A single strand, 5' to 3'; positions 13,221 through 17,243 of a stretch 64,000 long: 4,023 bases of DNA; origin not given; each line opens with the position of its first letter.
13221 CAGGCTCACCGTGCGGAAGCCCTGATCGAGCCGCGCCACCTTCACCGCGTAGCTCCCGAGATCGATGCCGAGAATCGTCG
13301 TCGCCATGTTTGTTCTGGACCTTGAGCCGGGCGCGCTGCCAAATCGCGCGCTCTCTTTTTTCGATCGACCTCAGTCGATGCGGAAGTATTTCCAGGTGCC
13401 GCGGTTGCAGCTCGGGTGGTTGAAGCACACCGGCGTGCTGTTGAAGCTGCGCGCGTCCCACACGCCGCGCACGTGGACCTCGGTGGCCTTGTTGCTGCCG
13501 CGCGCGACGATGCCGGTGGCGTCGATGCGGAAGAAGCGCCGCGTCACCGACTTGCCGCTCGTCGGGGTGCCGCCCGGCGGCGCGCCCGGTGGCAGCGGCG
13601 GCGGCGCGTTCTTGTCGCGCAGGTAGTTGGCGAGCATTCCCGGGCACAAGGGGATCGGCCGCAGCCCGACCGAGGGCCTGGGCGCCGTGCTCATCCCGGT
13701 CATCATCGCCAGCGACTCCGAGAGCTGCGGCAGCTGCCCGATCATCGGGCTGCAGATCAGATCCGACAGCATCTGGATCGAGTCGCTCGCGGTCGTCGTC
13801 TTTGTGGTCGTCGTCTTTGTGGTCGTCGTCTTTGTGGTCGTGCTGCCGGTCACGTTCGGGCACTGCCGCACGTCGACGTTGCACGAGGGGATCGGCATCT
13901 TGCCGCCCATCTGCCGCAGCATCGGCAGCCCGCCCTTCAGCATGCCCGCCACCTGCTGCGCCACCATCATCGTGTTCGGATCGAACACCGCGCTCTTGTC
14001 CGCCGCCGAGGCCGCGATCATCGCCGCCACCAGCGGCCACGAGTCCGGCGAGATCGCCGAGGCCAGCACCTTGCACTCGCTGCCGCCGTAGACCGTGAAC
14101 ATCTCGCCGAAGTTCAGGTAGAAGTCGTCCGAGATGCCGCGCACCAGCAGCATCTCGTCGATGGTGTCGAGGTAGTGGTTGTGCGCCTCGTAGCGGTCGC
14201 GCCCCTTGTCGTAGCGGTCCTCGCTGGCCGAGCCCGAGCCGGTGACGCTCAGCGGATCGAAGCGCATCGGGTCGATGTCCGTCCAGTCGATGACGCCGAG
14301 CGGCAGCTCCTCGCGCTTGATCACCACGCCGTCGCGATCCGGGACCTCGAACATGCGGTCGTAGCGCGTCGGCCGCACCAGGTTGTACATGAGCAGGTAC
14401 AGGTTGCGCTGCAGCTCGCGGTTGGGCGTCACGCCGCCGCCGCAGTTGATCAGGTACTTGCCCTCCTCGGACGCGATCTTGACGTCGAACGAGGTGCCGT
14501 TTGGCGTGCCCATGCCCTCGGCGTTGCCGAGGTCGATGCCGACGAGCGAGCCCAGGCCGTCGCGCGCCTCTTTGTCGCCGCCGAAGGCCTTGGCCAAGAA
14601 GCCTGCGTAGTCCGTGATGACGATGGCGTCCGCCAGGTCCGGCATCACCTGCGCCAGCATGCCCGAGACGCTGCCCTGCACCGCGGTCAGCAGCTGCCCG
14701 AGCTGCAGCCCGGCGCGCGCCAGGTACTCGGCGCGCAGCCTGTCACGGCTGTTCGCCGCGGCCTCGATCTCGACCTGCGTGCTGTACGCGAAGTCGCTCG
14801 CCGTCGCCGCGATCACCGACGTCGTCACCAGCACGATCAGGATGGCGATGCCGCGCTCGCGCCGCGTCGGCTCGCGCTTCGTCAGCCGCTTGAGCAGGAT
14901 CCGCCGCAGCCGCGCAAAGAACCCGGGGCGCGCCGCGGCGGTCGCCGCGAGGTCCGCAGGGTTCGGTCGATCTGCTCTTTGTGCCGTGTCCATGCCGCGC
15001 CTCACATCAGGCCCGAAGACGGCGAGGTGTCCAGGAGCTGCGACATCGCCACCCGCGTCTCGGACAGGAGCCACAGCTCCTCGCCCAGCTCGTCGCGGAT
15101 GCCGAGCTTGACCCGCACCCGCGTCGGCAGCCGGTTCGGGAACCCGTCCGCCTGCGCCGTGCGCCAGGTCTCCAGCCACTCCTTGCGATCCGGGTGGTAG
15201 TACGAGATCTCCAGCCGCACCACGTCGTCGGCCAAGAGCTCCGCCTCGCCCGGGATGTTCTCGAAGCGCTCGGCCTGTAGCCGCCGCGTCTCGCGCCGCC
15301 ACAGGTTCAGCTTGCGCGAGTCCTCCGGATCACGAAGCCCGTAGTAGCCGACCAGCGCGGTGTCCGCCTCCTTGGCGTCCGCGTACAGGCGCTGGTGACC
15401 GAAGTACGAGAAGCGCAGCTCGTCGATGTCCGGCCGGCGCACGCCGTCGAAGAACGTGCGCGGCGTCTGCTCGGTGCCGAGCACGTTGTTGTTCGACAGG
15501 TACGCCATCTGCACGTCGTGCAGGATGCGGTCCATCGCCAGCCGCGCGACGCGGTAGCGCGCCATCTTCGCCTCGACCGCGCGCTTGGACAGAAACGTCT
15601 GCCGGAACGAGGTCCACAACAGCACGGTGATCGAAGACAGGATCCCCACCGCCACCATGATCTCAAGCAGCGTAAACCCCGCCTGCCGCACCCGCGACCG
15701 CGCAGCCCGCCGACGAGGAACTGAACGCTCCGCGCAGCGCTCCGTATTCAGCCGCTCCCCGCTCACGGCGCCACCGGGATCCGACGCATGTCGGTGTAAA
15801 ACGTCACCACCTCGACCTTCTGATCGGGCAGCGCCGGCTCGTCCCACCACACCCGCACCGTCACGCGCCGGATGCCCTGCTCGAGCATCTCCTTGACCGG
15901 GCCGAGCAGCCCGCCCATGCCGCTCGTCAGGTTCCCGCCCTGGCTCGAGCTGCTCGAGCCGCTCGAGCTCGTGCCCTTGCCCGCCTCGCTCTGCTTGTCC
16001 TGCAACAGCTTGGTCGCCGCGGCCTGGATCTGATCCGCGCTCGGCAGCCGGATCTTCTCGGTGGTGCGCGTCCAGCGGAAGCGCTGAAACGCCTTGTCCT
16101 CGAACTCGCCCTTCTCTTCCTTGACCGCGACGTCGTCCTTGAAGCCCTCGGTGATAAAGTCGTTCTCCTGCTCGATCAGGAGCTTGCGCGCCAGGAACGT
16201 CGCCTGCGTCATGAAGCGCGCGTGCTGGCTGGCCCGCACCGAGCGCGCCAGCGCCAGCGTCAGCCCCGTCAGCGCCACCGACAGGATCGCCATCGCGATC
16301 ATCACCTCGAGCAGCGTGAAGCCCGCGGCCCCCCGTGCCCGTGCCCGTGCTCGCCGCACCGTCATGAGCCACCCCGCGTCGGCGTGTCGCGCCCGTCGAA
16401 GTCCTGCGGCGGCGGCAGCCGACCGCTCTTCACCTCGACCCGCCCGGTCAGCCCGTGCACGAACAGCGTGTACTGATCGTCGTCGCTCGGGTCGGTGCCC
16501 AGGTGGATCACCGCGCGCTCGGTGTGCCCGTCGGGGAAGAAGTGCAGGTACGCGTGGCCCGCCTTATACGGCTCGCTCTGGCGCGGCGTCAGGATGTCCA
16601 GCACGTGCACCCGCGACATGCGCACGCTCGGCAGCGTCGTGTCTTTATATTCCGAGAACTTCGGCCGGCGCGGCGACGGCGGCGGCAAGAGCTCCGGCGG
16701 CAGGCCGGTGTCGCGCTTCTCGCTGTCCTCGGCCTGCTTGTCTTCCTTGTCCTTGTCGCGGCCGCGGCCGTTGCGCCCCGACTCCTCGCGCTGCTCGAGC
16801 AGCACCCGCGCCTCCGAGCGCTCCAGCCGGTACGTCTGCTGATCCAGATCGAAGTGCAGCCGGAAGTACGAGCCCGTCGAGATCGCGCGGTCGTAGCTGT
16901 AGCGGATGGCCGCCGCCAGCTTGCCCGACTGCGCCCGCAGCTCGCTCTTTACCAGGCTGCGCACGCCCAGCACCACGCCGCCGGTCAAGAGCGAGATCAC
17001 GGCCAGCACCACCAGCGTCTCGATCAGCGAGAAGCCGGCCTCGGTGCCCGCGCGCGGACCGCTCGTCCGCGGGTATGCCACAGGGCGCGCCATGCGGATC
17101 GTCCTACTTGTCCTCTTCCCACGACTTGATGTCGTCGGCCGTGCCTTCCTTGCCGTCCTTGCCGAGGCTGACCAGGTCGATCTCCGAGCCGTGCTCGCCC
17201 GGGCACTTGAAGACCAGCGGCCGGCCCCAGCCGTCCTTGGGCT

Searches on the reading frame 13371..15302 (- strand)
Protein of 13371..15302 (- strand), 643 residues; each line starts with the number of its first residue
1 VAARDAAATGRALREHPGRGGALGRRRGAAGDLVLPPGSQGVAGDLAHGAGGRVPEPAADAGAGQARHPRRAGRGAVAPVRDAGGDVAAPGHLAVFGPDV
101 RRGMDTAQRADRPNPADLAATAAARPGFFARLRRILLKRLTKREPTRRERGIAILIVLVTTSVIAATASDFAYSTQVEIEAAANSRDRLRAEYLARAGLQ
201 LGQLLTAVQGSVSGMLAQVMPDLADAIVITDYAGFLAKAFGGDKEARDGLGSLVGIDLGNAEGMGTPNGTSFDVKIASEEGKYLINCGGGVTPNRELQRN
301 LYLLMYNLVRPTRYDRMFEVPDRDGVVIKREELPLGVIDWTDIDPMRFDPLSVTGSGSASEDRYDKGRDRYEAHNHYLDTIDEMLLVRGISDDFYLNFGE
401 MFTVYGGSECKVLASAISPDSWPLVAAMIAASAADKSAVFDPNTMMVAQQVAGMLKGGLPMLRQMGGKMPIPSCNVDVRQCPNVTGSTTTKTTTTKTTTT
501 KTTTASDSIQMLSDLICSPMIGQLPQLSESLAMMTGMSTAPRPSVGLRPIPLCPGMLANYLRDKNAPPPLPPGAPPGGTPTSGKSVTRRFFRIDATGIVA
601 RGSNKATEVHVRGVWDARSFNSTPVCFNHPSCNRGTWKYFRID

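Call 4: search_protein_families(library=pfam, proteins=[window:13371-15302:-])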
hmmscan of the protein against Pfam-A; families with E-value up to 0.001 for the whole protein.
window:13371-15302:- (643 aa): 0 families

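Call 47: search_protein_families(library=ncbifam, proteins=[window:13371-15302:-], max_evalue=0.01)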
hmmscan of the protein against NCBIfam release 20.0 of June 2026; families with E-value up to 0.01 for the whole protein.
window:13371-15302:- (643 aa): 1 family
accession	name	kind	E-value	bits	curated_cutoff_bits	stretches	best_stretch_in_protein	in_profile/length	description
NF037980.1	T2SS_GspK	equivalog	3.8e-13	49.7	130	2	149-204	1-56/307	type II secretion system minor pseudopilin GspK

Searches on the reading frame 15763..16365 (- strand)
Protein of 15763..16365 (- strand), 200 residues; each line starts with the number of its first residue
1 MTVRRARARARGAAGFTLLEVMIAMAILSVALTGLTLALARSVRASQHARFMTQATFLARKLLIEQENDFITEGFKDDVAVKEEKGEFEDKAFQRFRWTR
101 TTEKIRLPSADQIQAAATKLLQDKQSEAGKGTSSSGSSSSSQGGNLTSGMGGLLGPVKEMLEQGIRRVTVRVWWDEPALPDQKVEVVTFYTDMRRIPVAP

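Call 4: search_protein_families(library=pfam, proteins=[window:15763-16365:-])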
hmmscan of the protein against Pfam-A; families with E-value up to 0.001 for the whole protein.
window:15763-16365:- (200 aa): 1 family
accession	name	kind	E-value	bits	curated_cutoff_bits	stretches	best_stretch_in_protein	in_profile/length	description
PF07963.17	N_methyl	-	5.4e-08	32.5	21.2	1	12-35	3-26/27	Prokaryotic N-terminal methylation motif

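Call 47: search_protein_families(library=ncbifam, proteins=[window:15763-16365:-], max_evalue=0.01)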
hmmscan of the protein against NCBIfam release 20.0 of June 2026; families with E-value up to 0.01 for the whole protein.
window:15763-16365:- (200 aa): 9 families
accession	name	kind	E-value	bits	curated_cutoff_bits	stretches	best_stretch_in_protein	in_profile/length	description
NF047828.1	T3SSXpsI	equivalog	1.4e-10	41.3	150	1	15-122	3-104/132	type II secretion system protein XpsI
TIGR02523.1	type_IV_pilV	equivalog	7.7e-07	29.7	52.2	1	13-63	1-51/139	type IV pilus modification protein PilV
TIGR02532.1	IV_pilin_GFxxxE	domain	1.4e-06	27.9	16.3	1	14-35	2-23/24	prepilin-type N-terminal cleavage/methylation domain-containing protein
TIGR01708.2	typeII_sec_gspH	equivalog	5.8e-05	23.2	80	1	14-99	2-83/169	type II secretion system minor pseudopilin GspH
NF007848.0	PRK10557.1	equivalog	8.2e-05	22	120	1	10-41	7-38/192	prepilin peptidase-dependent protein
TIGR01707.1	gspI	equivalog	0.00013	22.4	44.35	1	15-65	1-51/101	type II secretion system minor pseudopilin GspI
NF041013.1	T4P_ComGE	equivalog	0.00029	20.9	49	1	15-61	5-51/83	competence type IV pilus minor pilin ComGE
NF006453.0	PRK08808.1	equivalog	0.0041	16.2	295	1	11-44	4-34/211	type II secretion system protein J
NF041002.1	pilin_ComGF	equivalog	0.0055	16.9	80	1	14-47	2-35/139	competence type IV pilus minor pilin ComGF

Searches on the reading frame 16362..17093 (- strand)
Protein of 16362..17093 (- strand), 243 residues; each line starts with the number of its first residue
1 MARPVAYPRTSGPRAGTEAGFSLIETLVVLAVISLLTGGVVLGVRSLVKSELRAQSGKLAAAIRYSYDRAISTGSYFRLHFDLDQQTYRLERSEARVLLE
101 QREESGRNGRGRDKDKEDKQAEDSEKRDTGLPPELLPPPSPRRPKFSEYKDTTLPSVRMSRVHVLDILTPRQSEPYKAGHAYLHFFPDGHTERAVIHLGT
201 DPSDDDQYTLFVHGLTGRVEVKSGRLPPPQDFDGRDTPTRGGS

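Call 4: search_protein_families(library=pfam, proteins=[window:16362-17093:-])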
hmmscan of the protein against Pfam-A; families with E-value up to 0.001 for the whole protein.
window:16362-17093:- (243 aa): 1 family
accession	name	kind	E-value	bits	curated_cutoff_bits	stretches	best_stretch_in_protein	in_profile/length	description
PF07963.17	N_methyl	-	8.6e-05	22.4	21.2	1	18-40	4-26/27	Prokaryotic N-terminal methylation motif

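Call 47: search_protein_families(library=ncbifam, proteins=[window:16362-17093:-], max_evalue=0.01)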
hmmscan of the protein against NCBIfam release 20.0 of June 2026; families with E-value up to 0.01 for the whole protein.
window:16362-17093:- (243 aa): 7 families
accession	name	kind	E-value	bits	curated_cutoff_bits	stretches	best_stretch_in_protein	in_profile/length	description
TIGR01708.2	typeII_sec_gspH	equivalog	7.8e-12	45.5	80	1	18-96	1-78/169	type II secretion system minor pseudopilin GspH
NF047827.1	T3SSXpsH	equivalog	2.5e-08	33.9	160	1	20-88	2-71/145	type II secretion system protein XpsH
NF040982.1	ComGD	equivalog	3.6e-07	30.7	70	1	19-97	2-80/139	competence type IV pilus minor pilin ComGD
TIGR02532.1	IV_pilin_GFxxxE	domain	0.00016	21.4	16.3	1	19-40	2-23/24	prepilin-type N-terminal cleavage/methylation domain-containing protein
TIGR02596.1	TIGR02596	subfamily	0.0024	18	70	1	21-70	1-51/196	Verru_Chthon cassette protein D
NF041013.1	T4P_ComGE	equivalog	0.0073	16.4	49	0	20-41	5-26/83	competence type IV pilus minor pilin ComGE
NF040999.1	pilin_ComGC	equivalog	0.0084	16.3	75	0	19-36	2-19/84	competence type IV pilus major pilin ComGC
